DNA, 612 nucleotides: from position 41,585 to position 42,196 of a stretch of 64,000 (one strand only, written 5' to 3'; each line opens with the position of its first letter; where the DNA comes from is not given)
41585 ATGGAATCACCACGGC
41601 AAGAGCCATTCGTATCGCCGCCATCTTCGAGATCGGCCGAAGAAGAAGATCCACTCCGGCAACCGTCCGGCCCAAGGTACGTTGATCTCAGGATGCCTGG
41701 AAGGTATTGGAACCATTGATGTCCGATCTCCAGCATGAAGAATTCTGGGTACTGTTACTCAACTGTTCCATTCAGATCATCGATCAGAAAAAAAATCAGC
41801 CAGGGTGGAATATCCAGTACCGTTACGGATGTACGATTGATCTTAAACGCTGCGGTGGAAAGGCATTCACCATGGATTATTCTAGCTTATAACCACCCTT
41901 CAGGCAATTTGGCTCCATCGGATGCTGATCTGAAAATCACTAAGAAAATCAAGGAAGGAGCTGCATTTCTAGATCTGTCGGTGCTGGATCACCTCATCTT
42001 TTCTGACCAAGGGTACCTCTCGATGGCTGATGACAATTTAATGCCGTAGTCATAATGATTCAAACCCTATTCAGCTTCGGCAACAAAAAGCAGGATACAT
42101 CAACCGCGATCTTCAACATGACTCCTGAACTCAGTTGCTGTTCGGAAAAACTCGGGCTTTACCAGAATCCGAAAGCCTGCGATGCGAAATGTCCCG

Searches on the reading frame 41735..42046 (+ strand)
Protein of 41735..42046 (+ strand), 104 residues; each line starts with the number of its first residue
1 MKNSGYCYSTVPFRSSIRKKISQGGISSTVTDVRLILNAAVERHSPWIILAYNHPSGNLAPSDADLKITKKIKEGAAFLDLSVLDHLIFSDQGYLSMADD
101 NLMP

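Call 34: search_protein_families(library=pfam, proteins=[window:41735-42046:+], max_evalue=0.001)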
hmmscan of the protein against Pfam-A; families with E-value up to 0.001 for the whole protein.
window:41735-42046:+ (104 aa): 1 family
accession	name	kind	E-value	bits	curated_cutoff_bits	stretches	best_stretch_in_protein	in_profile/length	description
PF04002.20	RadC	-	3.9e-26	91.8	22.1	1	19-101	38-120/121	RadC-like JAB domain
